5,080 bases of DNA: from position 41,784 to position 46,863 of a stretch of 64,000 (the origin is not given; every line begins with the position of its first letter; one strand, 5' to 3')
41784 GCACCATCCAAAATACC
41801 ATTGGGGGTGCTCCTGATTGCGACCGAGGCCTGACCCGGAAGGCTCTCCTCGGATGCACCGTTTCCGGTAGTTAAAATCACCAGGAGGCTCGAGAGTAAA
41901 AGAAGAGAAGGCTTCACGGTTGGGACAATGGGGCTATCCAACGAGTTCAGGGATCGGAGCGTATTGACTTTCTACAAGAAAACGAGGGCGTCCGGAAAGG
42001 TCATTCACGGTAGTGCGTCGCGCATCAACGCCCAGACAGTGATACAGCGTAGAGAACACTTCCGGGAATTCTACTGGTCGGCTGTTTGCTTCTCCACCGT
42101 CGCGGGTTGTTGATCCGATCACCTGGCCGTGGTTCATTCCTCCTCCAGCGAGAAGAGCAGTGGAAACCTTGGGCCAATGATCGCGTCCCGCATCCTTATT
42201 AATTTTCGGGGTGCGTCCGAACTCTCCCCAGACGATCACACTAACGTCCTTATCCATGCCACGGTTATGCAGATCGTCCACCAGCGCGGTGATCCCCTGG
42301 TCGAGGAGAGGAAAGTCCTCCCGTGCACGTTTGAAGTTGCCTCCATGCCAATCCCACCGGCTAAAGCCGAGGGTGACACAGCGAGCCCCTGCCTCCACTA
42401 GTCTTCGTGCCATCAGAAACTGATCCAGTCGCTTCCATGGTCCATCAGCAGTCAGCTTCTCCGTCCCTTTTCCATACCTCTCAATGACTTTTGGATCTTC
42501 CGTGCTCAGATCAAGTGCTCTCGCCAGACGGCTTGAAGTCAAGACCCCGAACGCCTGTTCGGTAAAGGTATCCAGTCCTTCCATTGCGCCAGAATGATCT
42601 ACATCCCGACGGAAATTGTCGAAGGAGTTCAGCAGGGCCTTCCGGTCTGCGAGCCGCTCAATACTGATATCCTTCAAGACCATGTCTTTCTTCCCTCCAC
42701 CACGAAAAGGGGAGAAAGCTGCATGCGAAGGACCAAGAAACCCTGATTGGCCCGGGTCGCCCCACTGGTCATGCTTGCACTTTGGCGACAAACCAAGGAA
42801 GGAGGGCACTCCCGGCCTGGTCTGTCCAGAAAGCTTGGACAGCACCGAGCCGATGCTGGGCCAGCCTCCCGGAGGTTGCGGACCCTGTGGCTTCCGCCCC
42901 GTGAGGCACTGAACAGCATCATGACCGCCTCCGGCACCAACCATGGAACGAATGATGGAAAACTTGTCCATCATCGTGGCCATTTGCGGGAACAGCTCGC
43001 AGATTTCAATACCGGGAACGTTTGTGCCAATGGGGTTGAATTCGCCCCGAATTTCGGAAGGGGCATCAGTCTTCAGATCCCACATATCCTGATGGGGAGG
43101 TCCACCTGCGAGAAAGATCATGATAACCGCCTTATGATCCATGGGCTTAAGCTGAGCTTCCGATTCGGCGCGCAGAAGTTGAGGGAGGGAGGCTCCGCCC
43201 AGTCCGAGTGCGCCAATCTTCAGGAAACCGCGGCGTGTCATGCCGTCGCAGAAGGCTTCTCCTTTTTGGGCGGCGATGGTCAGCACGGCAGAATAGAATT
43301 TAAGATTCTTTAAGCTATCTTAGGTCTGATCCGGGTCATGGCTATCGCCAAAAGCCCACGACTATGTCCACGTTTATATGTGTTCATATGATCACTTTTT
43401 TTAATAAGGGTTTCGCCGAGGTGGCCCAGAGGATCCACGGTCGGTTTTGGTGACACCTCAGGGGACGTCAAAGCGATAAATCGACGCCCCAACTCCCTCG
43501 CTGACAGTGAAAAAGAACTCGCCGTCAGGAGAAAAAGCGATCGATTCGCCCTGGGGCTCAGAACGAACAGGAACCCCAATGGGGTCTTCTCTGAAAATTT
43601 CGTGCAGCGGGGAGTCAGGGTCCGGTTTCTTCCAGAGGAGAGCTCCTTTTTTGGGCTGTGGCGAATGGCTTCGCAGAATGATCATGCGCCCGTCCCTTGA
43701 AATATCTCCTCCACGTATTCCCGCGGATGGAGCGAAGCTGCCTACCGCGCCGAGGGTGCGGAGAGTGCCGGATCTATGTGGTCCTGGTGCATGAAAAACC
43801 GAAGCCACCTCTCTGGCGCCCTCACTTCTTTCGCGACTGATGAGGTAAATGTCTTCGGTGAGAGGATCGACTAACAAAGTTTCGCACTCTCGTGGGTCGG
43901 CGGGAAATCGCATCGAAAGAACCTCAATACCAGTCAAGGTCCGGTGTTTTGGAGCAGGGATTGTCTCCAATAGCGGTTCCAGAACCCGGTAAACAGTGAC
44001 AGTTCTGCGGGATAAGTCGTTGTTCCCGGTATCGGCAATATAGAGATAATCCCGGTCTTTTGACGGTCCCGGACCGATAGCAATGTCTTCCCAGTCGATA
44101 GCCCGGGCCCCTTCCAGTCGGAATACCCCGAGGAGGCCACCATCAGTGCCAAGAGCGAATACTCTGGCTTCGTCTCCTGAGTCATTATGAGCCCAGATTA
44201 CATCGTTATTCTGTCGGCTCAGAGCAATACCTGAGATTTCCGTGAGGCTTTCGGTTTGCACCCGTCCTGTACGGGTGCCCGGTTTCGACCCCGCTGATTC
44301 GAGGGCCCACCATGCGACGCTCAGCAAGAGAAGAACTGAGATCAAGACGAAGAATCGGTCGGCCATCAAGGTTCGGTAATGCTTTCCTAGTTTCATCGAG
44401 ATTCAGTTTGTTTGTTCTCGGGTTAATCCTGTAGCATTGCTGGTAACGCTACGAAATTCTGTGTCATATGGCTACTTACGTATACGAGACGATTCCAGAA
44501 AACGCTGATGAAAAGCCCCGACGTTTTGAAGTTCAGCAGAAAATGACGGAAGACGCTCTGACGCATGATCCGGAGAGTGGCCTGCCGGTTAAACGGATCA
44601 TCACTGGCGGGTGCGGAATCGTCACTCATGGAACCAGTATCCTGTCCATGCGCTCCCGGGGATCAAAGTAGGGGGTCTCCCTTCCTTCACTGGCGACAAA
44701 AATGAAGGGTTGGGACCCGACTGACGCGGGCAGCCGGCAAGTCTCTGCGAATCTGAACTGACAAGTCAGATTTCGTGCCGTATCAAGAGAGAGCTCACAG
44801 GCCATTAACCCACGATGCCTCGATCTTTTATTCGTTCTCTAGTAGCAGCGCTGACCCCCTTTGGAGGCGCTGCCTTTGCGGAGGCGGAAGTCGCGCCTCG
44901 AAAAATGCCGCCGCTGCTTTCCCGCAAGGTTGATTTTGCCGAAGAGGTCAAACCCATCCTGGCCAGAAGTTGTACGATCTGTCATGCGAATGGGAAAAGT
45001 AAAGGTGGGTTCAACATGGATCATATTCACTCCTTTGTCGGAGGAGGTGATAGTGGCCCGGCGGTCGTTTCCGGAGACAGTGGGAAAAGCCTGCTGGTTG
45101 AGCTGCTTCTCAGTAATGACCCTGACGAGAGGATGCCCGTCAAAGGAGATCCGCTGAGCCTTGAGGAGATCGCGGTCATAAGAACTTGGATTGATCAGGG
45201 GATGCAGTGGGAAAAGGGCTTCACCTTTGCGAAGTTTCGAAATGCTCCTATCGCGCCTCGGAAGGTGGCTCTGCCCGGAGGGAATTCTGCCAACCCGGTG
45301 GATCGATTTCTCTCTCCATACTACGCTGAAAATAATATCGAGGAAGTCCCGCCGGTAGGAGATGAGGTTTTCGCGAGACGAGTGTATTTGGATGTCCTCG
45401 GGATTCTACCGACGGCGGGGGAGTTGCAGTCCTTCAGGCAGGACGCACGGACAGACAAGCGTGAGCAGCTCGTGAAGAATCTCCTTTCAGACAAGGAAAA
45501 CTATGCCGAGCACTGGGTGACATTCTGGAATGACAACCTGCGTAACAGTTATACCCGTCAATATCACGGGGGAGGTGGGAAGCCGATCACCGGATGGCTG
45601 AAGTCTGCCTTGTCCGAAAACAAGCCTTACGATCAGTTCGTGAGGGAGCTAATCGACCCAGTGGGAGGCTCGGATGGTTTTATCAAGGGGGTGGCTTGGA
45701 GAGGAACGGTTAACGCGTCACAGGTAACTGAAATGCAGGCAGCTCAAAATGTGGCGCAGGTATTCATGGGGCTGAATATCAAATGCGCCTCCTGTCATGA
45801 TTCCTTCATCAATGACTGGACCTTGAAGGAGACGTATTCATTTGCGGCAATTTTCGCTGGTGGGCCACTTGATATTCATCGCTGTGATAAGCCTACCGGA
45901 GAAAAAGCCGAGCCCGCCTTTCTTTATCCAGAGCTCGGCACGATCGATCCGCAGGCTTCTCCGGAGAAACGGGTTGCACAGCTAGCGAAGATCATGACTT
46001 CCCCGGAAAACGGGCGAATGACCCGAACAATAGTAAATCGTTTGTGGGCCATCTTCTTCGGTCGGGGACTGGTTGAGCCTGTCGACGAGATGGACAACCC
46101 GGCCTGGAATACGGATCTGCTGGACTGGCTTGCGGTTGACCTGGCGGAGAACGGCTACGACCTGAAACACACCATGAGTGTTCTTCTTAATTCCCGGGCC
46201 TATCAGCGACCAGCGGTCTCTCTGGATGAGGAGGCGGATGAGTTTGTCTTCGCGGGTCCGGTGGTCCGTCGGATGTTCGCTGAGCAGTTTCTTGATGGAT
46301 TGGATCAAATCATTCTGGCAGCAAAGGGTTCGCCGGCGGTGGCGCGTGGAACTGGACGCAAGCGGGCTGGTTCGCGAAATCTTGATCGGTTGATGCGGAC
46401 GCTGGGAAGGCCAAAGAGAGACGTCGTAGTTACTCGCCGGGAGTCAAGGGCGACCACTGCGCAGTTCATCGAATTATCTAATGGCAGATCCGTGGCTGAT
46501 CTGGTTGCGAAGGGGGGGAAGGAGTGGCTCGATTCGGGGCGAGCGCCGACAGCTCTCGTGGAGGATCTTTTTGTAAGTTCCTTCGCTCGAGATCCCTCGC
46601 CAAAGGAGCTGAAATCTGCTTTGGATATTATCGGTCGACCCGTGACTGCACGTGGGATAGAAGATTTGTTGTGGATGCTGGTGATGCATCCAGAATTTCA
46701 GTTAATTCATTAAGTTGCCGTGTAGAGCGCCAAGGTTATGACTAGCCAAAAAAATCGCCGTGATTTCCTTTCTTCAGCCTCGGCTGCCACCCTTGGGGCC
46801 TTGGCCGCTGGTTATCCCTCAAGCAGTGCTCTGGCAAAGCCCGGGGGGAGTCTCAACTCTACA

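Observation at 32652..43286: Five-gene translationally coupled operon: two DUF1501 genes bracket Big2-DUF1549/1553, an Ig/PPC-repeat protein and a cyt-c/WD40/coiled-coil protein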

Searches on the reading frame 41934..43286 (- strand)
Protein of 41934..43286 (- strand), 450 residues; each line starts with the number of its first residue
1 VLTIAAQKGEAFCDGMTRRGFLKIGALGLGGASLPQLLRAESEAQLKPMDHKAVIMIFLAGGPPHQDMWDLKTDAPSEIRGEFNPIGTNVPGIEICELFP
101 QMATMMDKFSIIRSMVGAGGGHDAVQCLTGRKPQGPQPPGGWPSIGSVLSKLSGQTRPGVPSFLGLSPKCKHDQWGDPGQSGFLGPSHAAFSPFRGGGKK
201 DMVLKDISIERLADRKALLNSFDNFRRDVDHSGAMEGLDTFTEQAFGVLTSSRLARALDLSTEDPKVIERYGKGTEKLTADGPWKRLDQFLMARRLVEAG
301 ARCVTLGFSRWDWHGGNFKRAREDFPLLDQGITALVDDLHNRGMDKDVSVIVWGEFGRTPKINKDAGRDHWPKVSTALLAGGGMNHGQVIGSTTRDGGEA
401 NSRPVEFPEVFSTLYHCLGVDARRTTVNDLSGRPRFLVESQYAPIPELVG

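Call 3: search_protein_families(library=pfam, proteins=[window:41934-43286:-], max_evalue=0.01)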
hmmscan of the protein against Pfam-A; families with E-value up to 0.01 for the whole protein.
window:41934-43286:- (450 aa): 1 family
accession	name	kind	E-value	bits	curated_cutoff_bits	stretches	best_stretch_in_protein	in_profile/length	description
PF07394.17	DUF1501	-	6e-82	276.3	27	1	52-444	2-385/390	Protein of unknown function (DUF1501)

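Call 24: search_solved_structures(query=window:41934-43286:-, max_evalue=1, show_alignments=2)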
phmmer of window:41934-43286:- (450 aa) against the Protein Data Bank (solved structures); distinct sequences matched with E-value up to 1: 0.

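Call 29: search_protein_families(library=ncbifam, proteins=[window:41934-43286:-], max_evalue=0.01)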
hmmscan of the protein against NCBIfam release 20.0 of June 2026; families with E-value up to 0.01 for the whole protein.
window:41934-43286:- (450 aa): 0 families

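Call 69: search_solved_structures(query=A5, max_evalue=10, show_alignments=3)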
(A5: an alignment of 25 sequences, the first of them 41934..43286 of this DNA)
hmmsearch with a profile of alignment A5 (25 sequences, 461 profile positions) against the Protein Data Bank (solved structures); distinct sequences matched with E-value up to 10: 7.
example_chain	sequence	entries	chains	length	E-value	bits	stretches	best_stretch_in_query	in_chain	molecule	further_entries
9ubw_M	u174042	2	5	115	0.28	13.3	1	98-146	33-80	Cation channel sperm-associated auxiliary subunit TMEM262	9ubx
7eeb_M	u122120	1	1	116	0.29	13.3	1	98-146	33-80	Transmembrane protein 262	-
9vap_A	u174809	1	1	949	0.3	13.2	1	10-42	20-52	Formate dehydrogenase molybdopterin-binding subunit FdhA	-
7stt_A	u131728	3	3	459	0.36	13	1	333-427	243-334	N-acetylgalactosamine-6-sulfatase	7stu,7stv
2w8d_A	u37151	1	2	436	0.42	12.7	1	334-366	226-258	PROCESSED GLYCEROL PHOSPHATE LIPOTEICHOIC ACID SYNTHASE 2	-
9s8y_A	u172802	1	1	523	1.4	11.1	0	317-368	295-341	Sulfatase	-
7ebp_A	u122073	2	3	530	1.4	11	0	317-368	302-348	Sulfatase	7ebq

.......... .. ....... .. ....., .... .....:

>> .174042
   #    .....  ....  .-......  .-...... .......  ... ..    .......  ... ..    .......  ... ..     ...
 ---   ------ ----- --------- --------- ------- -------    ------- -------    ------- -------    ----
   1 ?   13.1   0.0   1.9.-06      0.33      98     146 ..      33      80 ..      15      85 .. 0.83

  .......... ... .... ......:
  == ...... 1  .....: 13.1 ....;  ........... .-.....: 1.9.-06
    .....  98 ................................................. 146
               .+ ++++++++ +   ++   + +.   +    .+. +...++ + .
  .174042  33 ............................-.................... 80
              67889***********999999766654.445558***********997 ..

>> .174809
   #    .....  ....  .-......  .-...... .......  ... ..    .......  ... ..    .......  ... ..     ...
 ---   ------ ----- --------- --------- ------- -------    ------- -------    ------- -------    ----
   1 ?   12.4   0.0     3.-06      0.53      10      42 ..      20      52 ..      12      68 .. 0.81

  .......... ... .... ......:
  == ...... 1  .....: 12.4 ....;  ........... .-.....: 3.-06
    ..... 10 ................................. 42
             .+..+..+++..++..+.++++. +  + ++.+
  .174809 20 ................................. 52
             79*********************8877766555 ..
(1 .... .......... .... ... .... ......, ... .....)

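Call 85: find_related_loci(query=window:41934-43286:-, collection=metagenome_contigs, flank=6000)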
Query window:41934-43286:- (450 aa) in metagenome_contigs; peptide patterns used: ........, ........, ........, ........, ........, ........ (x = any residue, [..] = any of these).
598 stretches matched a pattern (row limit reached: there are more); 576 encode a relative of the query (tblastn E <= 1e-3); the best 80 are kept; 80 distinct loci.
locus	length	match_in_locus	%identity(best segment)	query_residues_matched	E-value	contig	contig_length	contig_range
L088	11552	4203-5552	97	1-450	0e+0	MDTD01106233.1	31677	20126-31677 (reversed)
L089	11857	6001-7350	96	1-450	0e+0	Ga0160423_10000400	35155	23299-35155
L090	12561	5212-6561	96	1-450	0e+0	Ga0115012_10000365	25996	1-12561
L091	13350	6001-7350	96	1-450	0e+0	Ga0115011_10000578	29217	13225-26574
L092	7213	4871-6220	95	1-450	0e+0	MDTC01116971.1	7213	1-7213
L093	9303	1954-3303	92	1-450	0e+0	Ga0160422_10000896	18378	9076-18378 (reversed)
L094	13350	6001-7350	88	1-450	0e+0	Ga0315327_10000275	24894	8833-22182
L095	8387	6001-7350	88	1-450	0e+0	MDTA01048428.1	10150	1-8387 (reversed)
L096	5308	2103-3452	86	1-450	0e+0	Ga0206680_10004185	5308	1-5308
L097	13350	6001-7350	86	1-450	0e+0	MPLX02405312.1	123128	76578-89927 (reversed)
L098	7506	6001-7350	84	1-450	0e+0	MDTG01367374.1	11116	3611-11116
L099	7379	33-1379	86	1-450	0e+0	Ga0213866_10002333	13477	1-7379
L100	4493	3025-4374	83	1-450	0e+0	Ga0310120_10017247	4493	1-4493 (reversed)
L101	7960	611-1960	85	1-450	0e+0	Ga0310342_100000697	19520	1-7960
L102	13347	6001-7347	85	1-450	0e+0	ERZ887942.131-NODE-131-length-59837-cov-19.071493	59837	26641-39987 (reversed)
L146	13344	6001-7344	65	1-449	0e+0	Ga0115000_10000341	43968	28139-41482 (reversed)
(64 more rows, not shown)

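Call 89: search_protein_families(library=pfam, proteins=[L146:2169-3263:-, L146:3540-4307:-, L146:4752-5708:+, L146:6001-7347:+, L146:7310-8260:+, L146:8267-9697:-, L146:9743-10804:+, L146:10852-12792:+], max_evalue=0.0001)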
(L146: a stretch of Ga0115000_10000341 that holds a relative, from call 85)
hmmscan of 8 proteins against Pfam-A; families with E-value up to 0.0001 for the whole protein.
L146:2169-3263:- (364 aa): 2 families
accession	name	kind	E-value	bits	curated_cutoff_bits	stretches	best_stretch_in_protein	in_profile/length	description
PF03462.23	PCRF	-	2.4e-54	184.5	24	1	14-206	2-194/194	PCRF domain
PF00472.26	RF-1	-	5e-37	126.8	35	1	218-324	5-116/116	RF-1 domain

L146:3540-4307:- (255 aa): 1 family
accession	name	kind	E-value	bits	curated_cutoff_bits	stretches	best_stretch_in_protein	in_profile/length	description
PF03167.25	UDG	-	3.6e-06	27.6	24.3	1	68-235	8-124/141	Uracil DNA glycosylase superfamily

L146:4752-5708:+ (318 aa): 0 families

L146:6001-7347:+ (448 aa): 1 family
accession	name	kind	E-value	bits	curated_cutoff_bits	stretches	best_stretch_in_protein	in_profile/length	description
PF07394.17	DUF1501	-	3.3e-85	287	27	1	53-448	2-390/390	Protein of unknown function (DUF1501)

L146:7310-8260:+ (316 aa): 3 families
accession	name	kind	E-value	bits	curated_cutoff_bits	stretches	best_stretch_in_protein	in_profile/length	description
PF00805.28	Pentapeptide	-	3.5e-24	84.4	20.2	3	162-197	1-36/40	Pentapeptide repeats (8 copies)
PF13599.13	Pentapeptide_4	-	5.3e-13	49.3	38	1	127-197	6-76/78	Pentapeptide repeat region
PF13576.12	Pentapeptide_3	-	5.1e-10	39.9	27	1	162-198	4-42/48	Pentapeptide repeats (9 copies)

L146:8267-9697:- (476 aa): 1 family
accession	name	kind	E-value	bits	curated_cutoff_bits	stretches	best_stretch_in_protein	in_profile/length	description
PF13229.12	Beta_helix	-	7e-07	29.4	25.9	1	278-386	34-132/158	Right handed beta helix region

L146:9743-10804:+ (353 aa): 7 families
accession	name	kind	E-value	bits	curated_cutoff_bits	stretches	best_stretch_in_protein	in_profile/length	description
PF20434.5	BD-FAE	-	3.7e-62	210.1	26.8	1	105-305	1-215/215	BD-FAE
PF07859.19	Abhydrolase_3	-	2.7e-22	80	25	1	120-323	1-207/210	alpha/beta hydrolase fold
PF00326.27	Peptidase_S9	-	1.9e-15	57.4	22.6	1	229-345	91-209/213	Prolyl oligopeptidase family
PF00135.34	COesterase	-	1e-10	41.7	27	1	102-207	85-201/515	Carboxylesterase family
PF02129.25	Peptidase_S15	-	1.4e-07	31.9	23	1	100-215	2-121/262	X-Pro dipeptidyl-peptidase (S15 family)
PF00561.26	Abhydrolase_1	-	1.8e-05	25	25.8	0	261-314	181-230/245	alpha/beta hydrolase fold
PF12146.15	Hydrolase_4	-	6.2e-05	22.8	27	0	276-307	188-219/239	Serine aminopeptidase, S33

L146:10852-12792:+ (646 aa): 6 families
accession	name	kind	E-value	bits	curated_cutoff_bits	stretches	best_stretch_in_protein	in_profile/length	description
PF04932.20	Wzy_C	-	3.4e-20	72.8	31.7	1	203-345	2-147/149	O-Antigen ligase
PF13431.12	TPR_17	-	1.5e-06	28.4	24.4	0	526-556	2-32/34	Tetratricopeptide repeat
PF13181.12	TPR_8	-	2.4e-06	27.7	25.7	0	539-569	3-33/34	Tetratricopeptide repeat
PF07719.23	TPR_2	-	9.8e-06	25.8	27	0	537-569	1-33/34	Tetratricopeptide repeat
PF00515.34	TPR_1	-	6.4e-05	23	27.8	0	537-569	1-33/34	Tetratricopeptide repeat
PF20308.4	TPR-S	-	6.8e-05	23.8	27.6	0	464-539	24-94/102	Tetratricopeptide Repeats-Sensor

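Call 90: search_protein_families(library=padloc, proteins=[window:41934-43286:-], max_evalue=0.001)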
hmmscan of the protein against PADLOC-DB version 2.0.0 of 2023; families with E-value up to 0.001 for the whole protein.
window:41934-43286:- (450 aa): 0 families

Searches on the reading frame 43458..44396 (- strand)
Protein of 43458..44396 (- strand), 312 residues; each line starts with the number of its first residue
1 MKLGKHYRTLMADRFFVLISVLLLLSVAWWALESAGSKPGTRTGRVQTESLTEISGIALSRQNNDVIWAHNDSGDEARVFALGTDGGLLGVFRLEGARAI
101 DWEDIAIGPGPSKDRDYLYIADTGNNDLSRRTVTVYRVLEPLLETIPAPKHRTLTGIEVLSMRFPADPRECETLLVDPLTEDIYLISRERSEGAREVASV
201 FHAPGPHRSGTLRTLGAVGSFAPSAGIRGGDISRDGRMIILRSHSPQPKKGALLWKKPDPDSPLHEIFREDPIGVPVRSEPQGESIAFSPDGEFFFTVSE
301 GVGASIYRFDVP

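Call 3: search_protein_families(library=pfam, proteins=[window:43458-44396:-], max_evalue=0.01)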
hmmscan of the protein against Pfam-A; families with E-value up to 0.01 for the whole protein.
window:43458-44396:- (312 aa): 1 family
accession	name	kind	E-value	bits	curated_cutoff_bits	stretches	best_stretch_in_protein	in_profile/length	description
PF13449.12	Phytase-like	-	0.0039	17.6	27.6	0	53-310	5-95/284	Esterase-like activity of phytase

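Call 29: search_protein_families(library=ncbifam, proteins=[window:43458-44396:-], max_evalue=0.01)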
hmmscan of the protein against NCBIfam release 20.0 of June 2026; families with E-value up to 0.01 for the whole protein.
window:43458-44396:- (312 aa): 0 families

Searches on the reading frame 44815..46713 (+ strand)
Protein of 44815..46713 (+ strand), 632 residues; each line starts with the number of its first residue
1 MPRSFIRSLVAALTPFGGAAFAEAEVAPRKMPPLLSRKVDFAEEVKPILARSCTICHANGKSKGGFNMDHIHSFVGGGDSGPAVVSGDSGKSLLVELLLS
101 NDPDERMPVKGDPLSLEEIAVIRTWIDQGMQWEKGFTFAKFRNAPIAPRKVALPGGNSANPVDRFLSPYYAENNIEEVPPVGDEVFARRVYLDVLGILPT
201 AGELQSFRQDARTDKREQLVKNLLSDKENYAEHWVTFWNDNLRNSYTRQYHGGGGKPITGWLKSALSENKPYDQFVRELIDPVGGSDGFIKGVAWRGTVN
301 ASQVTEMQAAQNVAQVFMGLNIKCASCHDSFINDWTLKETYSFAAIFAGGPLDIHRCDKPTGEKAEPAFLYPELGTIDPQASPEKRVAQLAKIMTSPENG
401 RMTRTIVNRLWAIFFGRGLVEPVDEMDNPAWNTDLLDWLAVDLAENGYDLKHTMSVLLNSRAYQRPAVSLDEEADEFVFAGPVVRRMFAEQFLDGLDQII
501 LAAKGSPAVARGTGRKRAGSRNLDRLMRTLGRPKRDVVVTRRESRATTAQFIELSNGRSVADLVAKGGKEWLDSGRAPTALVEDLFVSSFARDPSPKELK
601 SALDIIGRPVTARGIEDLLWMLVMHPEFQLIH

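Call 58: search_protein_families(library=pfam, proteins=[window:44815-46713:+], max_evalue=0.00001)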
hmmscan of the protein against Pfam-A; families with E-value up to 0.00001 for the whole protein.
window:44815-46713:+ (632 aa): 3 families
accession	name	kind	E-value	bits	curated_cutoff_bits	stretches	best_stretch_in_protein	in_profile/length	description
PF07583.16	PSCyt2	-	5.9e-44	150.9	29.8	1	161-348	1-205/209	Protein of unknown function (DUF1549)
PF07587.16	PSD1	-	1.8e-34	119.7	28.5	1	389-604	4-242/244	Protein of unknown function (DUF1553)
PF07635.16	PSCyt1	-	1.7e-10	41.8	22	1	53-108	1-56/59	Planctomycete cytochrome C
